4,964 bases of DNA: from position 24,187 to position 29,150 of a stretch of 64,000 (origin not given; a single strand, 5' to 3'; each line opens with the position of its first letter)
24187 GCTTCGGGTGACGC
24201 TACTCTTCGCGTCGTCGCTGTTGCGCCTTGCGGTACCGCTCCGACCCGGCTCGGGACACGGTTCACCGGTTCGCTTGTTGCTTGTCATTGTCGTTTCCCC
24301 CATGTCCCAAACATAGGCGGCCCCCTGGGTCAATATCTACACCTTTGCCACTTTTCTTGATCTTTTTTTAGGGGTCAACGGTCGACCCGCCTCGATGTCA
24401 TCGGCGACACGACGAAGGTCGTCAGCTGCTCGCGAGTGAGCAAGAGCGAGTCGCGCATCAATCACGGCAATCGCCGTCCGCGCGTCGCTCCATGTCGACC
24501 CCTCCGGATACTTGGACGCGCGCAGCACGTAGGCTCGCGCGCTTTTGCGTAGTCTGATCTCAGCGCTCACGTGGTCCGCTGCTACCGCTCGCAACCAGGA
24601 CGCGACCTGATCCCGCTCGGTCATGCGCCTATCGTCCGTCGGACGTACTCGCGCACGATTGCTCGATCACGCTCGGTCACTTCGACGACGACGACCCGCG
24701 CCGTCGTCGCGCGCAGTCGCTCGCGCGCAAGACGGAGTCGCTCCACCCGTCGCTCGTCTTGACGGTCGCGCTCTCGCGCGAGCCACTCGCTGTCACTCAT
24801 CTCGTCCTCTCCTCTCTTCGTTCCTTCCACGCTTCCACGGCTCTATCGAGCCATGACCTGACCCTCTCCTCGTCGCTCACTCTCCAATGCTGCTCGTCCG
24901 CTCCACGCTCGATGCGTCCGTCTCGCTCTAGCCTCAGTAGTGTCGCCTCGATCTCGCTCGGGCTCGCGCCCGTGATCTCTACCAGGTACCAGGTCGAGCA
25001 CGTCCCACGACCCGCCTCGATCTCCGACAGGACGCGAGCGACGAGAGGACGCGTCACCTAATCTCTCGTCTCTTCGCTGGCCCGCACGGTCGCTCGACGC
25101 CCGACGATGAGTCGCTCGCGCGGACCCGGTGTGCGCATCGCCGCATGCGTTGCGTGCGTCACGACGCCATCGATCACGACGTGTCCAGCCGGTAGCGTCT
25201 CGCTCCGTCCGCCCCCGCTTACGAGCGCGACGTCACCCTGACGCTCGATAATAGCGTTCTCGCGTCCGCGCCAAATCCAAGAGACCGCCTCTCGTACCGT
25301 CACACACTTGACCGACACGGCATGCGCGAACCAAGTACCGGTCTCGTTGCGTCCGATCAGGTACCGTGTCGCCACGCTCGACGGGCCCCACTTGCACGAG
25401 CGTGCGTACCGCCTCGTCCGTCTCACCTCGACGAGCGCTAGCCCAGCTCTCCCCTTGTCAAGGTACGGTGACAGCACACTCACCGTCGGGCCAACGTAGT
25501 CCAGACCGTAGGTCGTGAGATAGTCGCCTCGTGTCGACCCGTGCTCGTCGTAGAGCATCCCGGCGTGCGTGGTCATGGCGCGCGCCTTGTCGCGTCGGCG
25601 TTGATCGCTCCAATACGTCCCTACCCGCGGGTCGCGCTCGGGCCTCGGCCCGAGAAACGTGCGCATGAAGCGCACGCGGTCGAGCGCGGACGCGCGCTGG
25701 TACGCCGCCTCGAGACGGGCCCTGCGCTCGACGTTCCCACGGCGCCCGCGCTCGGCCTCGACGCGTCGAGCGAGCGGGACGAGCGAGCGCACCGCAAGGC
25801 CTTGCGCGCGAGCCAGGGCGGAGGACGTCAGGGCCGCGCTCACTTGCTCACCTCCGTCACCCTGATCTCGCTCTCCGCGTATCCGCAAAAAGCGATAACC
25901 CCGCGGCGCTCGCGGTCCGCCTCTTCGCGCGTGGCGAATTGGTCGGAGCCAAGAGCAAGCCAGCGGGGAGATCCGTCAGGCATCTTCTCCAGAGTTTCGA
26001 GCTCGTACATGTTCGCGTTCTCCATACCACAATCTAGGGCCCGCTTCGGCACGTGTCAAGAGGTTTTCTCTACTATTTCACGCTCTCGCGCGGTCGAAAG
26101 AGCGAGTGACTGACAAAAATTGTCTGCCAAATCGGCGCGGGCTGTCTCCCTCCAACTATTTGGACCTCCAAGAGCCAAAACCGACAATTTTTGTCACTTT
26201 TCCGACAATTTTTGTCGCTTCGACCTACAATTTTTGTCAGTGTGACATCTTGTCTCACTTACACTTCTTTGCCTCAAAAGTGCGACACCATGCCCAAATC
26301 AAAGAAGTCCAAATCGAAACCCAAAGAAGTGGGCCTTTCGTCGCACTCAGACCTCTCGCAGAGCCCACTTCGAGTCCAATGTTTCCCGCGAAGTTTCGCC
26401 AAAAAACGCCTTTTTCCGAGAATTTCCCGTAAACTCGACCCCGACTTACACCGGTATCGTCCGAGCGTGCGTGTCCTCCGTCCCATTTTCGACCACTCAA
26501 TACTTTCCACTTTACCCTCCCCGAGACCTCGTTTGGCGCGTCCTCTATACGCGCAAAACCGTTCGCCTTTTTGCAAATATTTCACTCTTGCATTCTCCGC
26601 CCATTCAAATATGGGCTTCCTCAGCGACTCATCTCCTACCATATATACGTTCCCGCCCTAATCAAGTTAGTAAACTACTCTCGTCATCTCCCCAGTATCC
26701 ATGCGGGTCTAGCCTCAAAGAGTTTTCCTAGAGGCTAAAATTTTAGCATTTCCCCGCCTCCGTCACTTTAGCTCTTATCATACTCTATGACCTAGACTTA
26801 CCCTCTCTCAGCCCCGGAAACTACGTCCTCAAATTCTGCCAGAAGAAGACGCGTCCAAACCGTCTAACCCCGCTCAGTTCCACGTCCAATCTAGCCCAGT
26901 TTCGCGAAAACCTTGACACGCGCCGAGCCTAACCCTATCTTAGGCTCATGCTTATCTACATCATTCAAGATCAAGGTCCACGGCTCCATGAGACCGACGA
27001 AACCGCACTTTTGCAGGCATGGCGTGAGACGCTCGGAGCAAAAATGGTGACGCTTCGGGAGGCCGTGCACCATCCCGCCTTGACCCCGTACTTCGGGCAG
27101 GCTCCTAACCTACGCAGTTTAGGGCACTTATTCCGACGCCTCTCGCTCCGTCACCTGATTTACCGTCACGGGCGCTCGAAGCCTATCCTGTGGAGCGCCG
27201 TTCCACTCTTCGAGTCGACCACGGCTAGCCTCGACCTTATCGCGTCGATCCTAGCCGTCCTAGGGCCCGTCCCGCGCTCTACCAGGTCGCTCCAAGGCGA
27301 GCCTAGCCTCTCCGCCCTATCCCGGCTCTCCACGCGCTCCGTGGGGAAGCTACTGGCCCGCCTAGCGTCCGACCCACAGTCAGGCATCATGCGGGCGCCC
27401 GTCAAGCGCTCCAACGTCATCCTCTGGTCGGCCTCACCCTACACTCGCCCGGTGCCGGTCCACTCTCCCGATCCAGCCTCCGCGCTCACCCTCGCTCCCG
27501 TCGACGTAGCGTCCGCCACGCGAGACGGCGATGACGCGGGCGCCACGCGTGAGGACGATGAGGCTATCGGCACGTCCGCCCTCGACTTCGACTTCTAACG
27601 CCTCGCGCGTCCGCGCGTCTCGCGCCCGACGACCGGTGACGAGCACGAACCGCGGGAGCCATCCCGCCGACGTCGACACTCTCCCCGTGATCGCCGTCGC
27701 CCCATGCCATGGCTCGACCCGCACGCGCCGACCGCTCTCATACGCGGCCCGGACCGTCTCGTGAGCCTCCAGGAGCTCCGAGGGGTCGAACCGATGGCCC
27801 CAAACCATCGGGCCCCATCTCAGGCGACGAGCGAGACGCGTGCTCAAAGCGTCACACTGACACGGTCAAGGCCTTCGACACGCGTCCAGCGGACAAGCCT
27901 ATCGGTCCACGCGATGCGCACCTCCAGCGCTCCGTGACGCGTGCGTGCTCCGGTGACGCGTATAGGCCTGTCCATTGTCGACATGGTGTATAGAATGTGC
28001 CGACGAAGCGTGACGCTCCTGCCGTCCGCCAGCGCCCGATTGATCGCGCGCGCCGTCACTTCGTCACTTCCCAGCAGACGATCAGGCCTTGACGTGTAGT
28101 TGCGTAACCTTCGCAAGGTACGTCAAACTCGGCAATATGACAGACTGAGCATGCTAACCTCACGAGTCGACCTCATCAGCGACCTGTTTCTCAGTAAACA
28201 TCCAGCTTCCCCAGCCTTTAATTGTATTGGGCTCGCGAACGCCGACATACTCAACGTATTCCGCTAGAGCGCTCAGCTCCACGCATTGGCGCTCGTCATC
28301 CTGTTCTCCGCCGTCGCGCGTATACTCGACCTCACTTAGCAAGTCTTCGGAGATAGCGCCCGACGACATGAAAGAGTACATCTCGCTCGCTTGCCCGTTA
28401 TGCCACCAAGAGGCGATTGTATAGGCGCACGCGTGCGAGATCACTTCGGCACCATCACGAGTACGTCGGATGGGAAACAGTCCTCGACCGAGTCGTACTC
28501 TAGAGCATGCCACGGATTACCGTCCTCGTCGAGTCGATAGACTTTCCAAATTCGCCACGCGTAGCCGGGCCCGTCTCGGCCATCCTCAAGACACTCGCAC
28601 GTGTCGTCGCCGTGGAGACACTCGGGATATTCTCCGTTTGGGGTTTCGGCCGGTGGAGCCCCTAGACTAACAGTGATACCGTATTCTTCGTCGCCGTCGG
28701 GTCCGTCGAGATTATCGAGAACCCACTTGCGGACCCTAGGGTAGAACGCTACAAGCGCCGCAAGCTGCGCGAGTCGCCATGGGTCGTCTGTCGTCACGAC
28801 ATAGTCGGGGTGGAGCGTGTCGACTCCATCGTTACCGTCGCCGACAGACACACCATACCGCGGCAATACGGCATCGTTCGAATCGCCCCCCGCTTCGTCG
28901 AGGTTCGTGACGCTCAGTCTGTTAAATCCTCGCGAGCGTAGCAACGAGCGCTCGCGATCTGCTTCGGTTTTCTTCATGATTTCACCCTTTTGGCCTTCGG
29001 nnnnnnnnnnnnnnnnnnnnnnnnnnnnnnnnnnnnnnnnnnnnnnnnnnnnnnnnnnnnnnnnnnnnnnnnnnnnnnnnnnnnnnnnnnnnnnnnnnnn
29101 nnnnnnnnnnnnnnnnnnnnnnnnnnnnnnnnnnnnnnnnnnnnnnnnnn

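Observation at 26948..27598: Solo gene with two copies of a primase-C-terminal-like domain and an SSB-like tail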

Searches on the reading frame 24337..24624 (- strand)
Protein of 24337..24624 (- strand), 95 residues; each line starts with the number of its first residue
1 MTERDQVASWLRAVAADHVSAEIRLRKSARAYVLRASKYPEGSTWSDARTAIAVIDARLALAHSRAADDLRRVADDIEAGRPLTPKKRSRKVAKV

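Call 35: search_protein_families(library=phrogs, proteins=[window:24337-24624:-], max_evalue=1)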
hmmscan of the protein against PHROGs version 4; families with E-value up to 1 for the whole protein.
window:24337-24624:- (95 aa): 2 families
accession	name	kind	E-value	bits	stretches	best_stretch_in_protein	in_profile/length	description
phrog_28496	-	unknown function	0.12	13.4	1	25-77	38-89/172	-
phrog_24410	-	unknown function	0.23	12.3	1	58-84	35-61/67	-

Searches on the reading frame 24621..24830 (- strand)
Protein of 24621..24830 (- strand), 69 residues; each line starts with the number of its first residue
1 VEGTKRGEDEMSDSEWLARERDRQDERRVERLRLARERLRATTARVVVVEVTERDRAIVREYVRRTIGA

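Call 35: search_protein_families(library=phrogs, proteins=[window:24621-24830:-], max_evalue=1)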
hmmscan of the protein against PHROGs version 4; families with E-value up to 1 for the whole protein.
window:24621-24830:- (69 aa): 1 family
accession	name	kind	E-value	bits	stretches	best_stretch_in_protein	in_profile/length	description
phrog_31015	-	unknown function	0.06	14.4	1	28-59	11-42/69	-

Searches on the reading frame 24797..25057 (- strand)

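Call 35: search_protein_families(library=phrogs, proteins=[window:24797-25057:-], max_evalue=1)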
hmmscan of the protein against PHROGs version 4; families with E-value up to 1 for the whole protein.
window:24797-25057:- (86 aa): 3 families
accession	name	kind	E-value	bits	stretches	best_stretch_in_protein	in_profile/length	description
phrog_633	-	transcription regulation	0.0063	18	1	26-83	23-79/111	transcriptional regulator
phrog_5250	-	unknown function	0.034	14.7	1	28-71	41-84/106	-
phrog_3502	-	unknown function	0.11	13.6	1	27-75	78-120/131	-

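Call 48: search_protein_families(library=pfam, proteins=[window:24797-25057:-], max_evalue=10)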
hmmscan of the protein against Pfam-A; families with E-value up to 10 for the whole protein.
window:24797-25057:- (86 aa): 5 families
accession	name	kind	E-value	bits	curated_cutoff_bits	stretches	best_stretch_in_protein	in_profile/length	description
PF17782.7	DprA_WH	-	0.00015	22.2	22.9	1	25-53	31-59/61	DprA winged helix domain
PF24034.1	DUF7343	-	0.011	16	27.6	1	8-51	7-50/62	Domain of unknown function (DUF7343)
PF13545.12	HTH_Crp_2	-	0.019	15.3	27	1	27-67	30-68/70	Crp-like helix-turn-helix domain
PF12802.13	MarR_2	-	0.035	14.7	27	1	4-57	6-58/61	MarR family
PF17778.7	BLACT_WH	-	0.084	13.3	22.8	1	36-58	25-46/46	Beta-lactamase associated winged helix domain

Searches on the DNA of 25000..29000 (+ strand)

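Call 5: search_dna_similar(query=window:25000-29000:+, collection=phages, mode=near, max_rows=20)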
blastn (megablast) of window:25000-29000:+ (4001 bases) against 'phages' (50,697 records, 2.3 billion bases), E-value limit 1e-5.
No match.

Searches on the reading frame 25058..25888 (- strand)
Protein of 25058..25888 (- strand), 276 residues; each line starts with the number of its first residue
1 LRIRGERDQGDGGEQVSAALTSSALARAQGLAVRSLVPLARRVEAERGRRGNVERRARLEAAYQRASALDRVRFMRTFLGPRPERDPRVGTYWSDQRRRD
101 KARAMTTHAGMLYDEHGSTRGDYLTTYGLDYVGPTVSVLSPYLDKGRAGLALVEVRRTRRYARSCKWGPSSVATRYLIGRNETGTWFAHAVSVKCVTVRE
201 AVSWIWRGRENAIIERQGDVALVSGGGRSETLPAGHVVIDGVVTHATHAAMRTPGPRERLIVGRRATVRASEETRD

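Call 6: search_protein_families(library=pfam, proteins=[window:25058-25888:-], max_evalue=0.1)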
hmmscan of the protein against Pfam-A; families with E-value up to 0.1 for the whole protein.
window:25058-25888:- (276 aa): 0 families

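Call 35: search_protein_families(library=phrogs, proteins=[window:25058-25888:-], max_evalue=1)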
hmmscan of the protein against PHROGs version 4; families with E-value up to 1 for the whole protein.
window:25058-25888:- (276 aa): 0 families

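Call 73: search_protein_families(library=ncbifam, proteins=[window:25058-25888:-], max_evalue=0.1)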
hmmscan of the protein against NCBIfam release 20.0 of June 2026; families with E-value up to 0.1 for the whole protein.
window:25058-25888:- (276 aa): 0 families

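Call 93: find_related_loci(query=window:25058-25888:-, collection=metagenome_contigs, flank=8000)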
Query window:25058-25888:- (276 aa) in metagenome_contigs; peptide patterns used: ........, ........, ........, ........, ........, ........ (x = any residue, [..] = any of these).
516 stretches matched a pattern, but none encodes a relative of the query by tblastn (E <= 1e-3).

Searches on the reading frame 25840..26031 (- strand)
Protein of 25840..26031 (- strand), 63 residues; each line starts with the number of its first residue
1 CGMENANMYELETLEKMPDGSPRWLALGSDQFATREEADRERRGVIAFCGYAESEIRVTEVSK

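Call 35: search_protein_families(library=phrogs, proteins=[window:25840-26031:-], max_evalue=1)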
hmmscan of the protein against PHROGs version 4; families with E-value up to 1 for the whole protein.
window:25840-26031:- (63 aa): 1 family
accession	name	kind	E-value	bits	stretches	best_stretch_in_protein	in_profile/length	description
phrog_36398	-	unknown function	0.39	11.9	1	13-24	5-16/70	-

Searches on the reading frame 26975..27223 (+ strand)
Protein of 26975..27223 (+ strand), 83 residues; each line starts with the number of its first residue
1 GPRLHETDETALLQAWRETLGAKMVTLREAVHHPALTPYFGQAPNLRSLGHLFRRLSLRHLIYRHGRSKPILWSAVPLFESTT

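Call 48: search_protein_families(library=pfam, proteins=[window:26993-27220:+], max_evalue=10)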
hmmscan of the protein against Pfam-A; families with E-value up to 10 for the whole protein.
seq(76 aa): 0 families

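Call 84: predict_structure(protein=window:26975-27223:+)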
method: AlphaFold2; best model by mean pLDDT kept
length: 83 residues; sequences in the alignment: 1
mean_pLDDT: 62.2   pTM: 0.39
mean pLDDT of the five models: 62.2, 59.2, 54.9, 54.3, 52.8
residues with pLDDT >= 90: 0; 70-90: 26; 50-70: 42; < 50: 15
segments of 3 or more residues with pLDDT < 50: 72-74, 76-83
pLDDT, mean of each block of 10 residues (from residue 1): 56 71 74 63 63 70 59 47 41
secondary structure, 60 per line:
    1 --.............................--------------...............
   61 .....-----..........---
elements in order: H3-31 H46-65 H71-80

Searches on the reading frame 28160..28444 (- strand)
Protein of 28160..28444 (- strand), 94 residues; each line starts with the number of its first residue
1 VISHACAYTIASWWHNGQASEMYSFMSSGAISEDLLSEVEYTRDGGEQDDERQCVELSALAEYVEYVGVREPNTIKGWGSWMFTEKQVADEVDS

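Call 35: search_protein_families(library=phrogs, proteins=[window:28160-28444:-], max_evalue=1)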
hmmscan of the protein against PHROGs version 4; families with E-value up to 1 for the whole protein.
window:28160-28444:- (94 aa): 1 family
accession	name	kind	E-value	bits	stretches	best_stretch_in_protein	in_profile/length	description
phrog_4636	-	tail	0.27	10.5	1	9-84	22-97/763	tail spike protein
